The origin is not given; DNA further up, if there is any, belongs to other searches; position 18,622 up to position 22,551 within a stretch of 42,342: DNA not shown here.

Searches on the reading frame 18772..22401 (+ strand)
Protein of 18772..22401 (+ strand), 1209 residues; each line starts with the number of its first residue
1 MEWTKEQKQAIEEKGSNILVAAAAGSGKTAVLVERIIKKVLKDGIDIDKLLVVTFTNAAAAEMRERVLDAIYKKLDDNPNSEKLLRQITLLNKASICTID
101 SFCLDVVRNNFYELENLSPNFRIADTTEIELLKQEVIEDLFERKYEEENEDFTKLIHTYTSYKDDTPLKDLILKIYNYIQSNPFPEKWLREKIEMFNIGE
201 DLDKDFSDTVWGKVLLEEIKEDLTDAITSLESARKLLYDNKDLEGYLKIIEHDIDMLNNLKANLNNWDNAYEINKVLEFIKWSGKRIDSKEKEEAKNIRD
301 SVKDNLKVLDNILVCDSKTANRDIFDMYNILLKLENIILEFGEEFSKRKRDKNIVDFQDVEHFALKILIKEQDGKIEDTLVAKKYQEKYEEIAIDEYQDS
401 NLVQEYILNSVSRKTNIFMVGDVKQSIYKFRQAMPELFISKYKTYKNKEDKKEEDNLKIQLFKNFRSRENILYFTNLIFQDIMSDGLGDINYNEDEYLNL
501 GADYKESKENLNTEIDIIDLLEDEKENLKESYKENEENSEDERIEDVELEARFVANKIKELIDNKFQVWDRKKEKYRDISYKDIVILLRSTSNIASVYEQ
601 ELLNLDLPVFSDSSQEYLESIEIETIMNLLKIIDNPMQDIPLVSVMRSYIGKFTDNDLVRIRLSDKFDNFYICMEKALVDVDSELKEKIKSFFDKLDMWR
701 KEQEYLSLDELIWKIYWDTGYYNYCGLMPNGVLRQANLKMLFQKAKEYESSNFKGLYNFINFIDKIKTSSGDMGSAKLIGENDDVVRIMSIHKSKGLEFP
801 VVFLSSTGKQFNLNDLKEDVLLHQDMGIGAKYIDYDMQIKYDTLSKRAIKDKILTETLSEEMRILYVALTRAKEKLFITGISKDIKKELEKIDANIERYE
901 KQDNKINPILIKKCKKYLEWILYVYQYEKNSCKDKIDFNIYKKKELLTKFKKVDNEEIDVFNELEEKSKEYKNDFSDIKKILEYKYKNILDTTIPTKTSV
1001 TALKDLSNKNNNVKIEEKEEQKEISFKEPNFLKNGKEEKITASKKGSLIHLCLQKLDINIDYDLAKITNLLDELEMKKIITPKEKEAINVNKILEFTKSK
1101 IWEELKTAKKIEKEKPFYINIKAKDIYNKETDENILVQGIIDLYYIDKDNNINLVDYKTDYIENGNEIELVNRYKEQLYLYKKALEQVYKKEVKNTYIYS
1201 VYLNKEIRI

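Call 20: find_homologous_proteins(query=window:18772-22401:+, max_evalue=1e-100)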
Query window:18772-22401:+ (1209 aa): 8000 proteins with E <= 1e-100 among 8000 candidates; the best 120 are listed.
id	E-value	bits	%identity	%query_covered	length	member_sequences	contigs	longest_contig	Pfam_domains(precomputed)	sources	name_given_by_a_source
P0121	0.0e+0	2583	100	100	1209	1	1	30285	PF13538.13,PF12705.14,PF01443.25,PF13361.13,PF13245.13,PF00580.28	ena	-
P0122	0.0e+0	2581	100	100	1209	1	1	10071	PF13538.13,PF12705.14,PF01443.25,PF13361.13,PF13245.13,PF00580.28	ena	-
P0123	0.0e+0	2579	100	100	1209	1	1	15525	PF13538.13,PF12705.14,PF01443.25,PF13361.13,PF13245.13,PF00580.28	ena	-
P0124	0.0e+0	2578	99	100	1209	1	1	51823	PF13538.13,PF12705.14,PF01443.25,PF13361.13,PF13245.13,PF00580.28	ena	-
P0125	0.0e+0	2576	100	100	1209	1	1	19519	PF13538.13,PF12705.14,PF01443.25,PF13361.13,PF13245.13,PF00580.28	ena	-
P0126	0.0e+0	2575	99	100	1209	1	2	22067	PF13538.13,PF12705.14,PF01443.25,PF13361.13,PF13245.13,PF00580.28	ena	-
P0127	0.0e+0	2573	99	100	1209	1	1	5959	PF13538.13,PF12705.14,PF01443.25,PF13361.13,PF13245.13,PF00580.28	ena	-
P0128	0.0e+0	2572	99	100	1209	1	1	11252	PF13538.13,PF12705.14,PF01443.25,PF13361.13,PF13245.13,PF00580.28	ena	-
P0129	0.0e+0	2568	99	100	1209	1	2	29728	PF13538.13,PF12705.14,PF01443.25,PF13361.13,PF13245.13,PF00580.28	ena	-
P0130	0.0e+0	2567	99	100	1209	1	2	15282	PF13538.13,PF12705.14,PF01443.25,PF13361.13,PF13245.13,PF00580.28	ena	-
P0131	0.0e+0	2564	99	100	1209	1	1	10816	PF13538.13,PF12705.14,PF01443.25,PF13361.13,PF13245.13,PF00580.28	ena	-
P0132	0.0e+0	2564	99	100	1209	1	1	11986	PF13538.13,PF12705.14,PF01443.25,PF13361.13,PF13245.13,PF00580.28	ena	-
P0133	0.0e+0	2563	99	100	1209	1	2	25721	PF13538.13,PF12705.14,PF01443.25,PF13361.13,PF13245.13,PF00580.28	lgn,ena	-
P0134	0.0e+0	2561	99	100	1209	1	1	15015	PF13538.13,PF12705.14,PF01443.25,PF13361.13,PF13245.13,PF00580.28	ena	-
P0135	0.0e+0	2559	99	100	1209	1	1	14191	PF13538.13,PF12705.14,PF01443.25,PF13361.13,PF13245.13,PF00580.28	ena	-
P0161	0.0e+0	2045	78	100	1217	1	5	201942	PF13538.13,PF12705.14,PF01443.25,PF13361.13,PF13245.13,PF00580.28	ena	-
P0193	0.0e+0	2015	77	100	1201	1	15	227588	PF13538.13,PF12705.14,PF13361.13,PF13245.13,PF00580.28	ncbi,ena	-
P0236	0.0e+0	1784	71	100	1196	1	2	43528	PF13538.13,PF12705.14,PF01443.25,PF13361.13,PF13245.13,PF00580.28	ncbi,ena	-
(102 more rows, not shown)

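Call 21: find_encoding_contigs(protein=P0161, flank=7000, max_places=2)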
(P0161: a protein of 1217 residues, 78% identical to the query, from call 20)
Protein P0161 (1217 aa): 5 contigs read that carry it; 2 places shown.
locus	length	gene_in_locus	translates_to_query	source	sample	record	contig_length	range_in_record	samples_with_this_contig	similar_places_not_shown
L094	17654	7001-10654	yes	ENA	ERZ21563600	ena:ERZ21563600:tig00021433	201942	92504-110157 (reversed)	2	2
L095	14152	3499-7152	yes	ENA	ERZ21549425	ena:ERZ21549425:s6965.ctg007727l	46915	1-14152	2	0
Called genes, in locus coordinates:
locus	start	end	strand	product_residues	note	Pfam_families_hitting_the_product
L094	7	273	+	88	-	-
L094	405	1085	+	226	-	PF00702:Hydrolase, PF08282:Hydrolase_3 (weak)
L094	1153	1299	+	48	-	-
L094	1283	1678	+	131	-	PF18573:BclA_C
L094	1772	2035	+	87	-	-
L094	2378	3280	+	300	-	PF12784:PDDEXK_2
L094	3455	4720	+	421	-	PF01385:OrfB_IS605, PF07282:Cas12f1-like_TNB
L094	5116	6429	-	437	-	PF01609:DDE_Tnp_1 (weak)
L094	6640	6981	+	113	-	PF13828:DUF4190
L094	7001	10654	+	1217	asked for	PF00580:UvrD-helicase, PF01443:Viral_helicase1 (faint), PF13245:AAA_19, PF00580:UvrD-helicase, PF13361:UvrD_C, PF13538:UvrD_C_2 (faint), PF12705:PDDEXK_1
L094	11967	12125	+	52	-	-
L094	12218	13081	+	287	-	PF02899:Phage_int_SAM_1 (weak), PF13495:Phage_int_SAM_4, PF00589:Phage_integrase, PF22823:MrpR_C_cat (weak)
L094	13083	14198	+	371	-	PF14319:Zn_Tnp_IS91, PF04986:Y2_Tnp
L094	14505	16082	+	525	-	PF07581:Glug (faint)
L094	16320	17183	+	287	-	PF02899:Phage_int_SAM_1 (weak), PF13495:Phage_int_SAM_4, PF00589:Phage_integrase, PF22823:MrpR_C_cat (weak)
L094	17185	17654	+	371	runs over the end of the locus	PF14319:Zn_Tnp_IS91, PF04986:Y2_Tnp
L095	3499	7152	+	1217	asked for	PF00580:UvrD-helicase, PF01443:Viral_helicase1 (faint), PF13245:AAA_19, PF00580:UvrD-helicase, PF13361:UvrD_C, PF13538:UvrD_C_2 (faint), PF12705:PDDEXK_1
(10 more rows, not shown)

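Call 22: find_encoding_contigs(protein=P0193, flank=7000, max_places=2)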
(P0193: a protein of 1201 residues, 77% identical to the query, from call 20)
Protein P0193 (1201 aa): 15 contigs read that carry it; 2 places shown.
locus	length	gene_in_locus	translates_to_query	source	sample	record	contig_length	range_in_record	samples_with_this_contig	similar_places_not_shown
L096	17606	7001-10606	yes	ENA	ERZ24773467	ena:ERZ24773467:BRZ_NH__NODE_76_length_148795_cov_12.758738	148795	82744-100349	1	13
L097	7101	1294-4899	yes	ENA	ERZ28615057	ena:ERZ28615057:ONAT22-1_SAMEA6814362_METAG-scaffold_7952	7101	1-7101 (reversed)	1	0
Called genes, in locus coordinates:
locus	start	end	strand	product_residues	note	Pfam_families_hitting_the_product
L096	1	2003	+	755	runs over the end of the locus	PF00664:ABC_membrane, PF00005:ABC_tran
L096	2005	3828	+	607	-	PF00664:ABC_membrane, PF00005:ABC_tran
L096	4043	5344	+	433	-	PF13173:AAA_14, PF13635:DUF4143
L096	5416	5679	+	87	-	-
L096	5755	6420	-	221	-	PF01027:Bax1-I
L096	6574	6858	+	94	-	PF13828:DUF4190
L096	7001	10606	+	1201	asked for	PF00580:UvrD-helicase, PF13245:AAA_19, PF13361:UvrD_C, PF13538:UvrD_C_2 (faint), PF12705:PDDEXK_1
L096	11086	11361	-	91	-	-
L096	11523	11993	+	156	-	-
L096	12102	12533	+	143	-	PF03780:Asp23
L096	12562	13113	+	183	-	PF03780:Asp23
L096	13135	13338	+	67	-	-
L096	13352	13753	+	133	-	PF01029:NusB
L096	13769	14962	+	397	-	PF13742:tRNA_anti_2, PF01336:tRNA_anti-codon, PF02601:Exonuc_VII_L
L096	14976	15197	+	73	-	PF02609:Exonuc_VII_S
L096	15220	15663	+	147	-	PF02681:DUF212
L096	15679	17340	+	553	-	PF01268:FTHFS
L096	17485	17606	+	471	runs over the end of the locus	PF00753:Lactamase_B, PF10996:Beta-Casp, PF07521:RMMBL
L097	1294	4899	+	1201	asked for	PF00580:UvrD-helicase, PF13245:AAA_19, PF13361:UvrD_C, PF13538:UvrD_C_2 (faint), PF12705:PDDEXK_1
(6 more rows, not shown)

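Call 23: find_encoding_contigs(protein=P0236, flank=7000, max_places=2)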
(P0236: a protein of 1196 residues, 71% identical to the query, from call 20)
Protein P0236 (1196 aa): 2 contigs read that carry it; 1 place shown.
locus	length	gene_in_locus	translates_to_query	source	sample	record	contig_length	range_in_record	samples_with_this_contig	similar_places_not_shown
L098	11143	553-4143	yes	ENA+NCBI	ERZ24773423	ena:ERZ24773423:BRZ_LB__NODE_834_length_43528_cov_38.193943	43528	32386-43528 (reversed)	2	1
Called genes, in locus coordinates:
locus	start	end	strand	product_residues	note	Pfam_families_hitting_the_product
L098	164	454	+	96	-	PF13828:DUF4190 (weak)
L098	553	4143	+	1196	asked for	PF00580:UvrD-helicase, PF01443:Viral_helicase1 (faint), PF13245:AAA_19, PF13361:UvrD_C, PF13538:UvrD_C_2 (faint), PF12705:PDDEXK_1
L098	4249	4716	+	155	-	-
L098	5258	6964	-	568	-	PF05833:NFACT_N, PF05670:NFACT-R_1, PF18297:NFACT-R_2 (weak)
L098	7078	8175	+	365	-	PF00933:Glyco_hydro_3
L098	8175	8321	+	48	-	-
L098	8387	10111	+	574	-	PF03796:DnaB_C (weak)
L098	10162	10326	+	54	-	PF00578:AhpC-TSA (weak)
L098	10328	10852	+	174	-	PF00578:AhpC-TSA, PF08534:Redoxin (weak)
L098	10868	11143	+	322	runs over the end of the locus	PF00291:PALP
